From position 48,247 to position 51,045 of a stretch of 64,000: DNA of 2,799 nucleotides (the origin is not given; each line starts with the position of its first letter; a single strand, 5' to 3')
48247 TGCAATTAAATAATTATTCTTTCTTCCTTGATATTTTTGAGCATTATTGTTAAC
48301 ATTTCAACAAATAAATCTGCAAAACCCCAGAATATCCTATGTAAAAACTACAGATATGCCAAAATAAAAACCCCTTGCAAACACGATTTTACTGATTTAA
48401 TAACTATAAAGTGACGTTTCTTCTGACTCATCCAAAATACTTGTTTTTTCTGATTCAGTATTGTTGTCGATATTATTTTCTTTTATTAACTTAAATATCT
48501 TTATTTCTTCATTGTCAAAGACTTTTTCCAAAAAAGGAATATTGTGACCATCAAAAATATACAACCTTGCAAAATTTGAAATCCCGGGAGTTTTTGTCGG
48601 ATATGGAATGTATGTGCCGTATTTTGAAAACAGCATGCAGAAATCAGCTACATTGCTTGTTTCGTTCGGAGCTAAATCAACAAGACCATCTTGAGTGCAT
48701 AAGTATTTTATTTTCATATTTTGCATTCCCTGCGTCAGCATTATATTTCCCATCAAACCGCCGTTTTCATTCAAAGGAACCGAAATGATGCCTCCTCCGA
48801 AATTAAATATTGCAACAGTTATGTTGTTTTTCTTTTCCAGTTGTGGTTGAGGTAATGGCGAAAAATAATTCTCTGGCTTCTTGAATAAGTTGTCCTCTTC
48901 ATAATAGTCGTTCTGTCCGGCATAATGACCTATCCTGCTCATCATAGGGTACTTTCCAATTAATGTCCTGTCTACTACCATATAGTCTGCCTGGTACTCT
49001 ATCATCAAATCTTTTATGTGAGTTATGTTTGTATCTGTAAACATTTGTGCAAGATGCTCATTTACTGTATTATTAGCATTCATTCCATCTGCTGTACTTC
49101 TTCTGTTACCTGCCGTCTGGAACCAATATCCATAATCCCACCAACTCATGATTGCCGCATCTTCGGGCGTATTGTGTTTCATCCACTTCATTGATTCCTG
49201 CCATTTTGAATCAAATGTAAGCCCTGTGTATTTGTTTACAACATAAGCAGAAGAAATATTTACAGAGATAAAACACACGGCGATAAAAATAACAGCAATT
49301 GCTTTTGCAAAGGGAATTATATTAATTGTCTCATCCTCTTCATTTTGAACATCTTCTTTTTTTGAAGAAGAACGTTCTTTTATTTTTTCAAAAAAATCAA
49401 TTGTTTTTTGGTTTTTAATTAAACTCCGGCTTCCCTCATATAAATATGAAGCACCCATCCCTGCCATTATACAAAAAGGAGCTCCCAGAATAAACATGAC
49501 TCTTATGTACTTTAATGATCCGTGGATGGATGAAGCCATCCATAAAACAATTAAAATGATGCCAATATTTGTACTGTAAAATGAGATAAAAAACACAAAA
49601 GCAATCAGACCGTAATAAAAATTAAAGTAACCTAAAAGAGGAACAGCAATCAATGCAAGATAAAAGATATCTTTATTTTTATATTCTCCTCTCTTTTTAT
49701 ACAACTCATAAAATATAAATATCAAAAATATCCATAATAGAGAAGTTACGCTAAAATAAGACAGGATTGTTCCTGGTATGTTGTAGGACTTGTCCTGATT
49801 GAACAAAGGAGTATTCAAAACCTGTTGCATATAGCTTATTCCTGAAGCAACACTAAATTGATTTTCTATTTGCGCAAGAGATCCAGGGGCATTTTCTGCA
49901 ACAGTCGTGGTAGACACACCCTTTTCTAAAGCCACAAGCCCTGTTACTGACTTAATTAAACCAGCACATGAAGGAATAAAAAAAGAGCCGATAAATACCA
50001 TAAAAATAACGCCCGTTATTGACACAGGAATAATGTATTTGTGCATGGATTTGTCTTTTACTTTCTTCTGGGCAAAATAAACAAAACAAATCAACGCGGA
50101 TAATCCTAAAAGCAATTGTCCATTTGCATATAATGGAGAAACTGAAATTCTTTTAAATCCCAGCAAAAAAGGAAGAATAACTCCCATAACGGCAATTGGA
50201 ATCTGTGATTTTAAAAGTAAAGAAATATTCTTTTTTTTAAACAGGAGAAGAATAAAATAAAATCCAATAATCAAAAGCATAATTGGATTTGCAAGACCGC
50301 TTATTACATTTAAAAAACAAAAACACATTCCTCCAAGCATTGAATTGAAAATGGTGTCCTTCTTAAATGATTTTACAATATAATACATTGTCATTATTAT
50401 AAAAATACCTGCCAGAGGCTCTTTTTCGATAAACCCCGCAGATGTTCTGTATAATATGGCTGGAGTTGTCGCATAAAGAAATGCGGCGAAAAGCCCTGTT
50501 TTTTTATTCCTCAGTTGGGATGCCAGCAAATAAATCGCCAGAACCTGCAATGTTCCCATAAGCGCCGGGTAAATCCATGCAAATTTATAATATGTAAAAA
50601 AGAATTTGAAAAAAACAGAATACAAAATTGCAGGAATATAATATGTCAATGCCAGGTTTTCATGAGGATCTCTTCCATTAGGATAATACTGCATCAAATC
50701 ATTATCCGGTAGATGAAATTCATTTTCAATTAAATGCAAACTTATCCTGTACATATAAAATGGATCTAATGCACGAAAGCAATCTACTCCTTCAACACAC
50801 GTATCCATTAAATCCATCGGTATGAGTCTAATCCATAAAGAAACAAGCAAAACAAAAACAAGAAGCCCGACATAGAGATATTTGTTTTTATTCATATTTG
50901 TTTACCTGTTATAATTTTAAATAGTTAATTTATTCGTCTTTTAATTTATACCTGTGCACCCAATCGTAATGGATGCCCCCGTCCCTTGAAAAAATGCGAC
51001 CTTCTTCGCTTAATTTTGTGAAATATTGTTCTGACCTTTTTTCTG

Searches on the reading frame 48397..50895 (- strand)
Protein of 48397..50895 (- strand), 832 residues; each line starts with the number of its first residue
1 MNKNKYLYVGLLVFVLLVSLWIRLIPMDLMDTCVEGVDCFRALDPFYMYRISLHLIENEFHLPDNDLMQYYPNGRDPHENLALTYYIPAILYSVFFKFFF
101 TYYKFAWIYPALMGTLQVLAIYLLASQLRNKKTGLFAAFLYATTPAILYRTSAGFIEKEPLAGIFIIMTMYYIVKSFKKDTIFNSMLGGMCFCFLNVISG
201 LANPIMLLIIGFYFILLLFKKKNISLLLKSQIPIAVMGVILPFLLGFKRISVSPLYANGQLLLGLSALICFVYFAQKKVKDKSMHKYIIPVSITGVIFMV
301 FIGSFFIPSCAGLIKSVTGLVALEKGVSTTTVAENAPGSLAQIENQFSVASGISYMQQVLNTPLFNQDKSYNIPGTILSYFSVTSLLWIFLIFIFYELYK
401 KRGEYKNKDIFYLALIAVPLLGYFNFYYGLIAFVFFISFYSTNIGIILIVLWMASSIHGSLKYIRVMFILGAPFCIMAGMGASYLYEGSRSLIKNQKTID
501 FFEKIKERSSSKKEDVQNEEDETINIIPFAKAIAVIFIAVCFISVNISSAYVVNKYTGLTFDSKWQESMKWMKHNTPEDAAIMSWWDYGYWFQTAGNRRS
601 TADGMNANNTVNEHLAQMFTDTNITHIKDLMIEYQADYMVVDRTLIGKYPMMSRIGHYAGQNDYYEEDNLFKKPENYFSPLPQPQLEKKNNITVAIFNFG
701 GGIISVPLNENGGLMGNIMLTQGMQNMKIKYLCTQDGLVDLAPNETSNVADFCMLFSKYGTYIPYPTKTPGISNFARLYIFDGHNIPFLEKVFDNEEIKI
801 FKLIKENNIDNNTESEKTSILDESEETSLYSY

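Call 20: search_protein_families(library=pfam, proteins=[window:48397-50895:-], max_evalue=0.00001)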
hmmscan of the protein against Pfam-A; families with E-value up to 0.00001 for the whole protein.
window:48397-50895:- (832 aa): 1 family
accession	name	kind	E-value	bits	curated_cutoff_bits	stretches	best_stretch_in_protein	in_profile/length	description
PF02516.20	STT3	-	2.3e-17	64.1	24.5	1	24-300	13-296/405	Oligosaccharyl transferase STT3, N-terminal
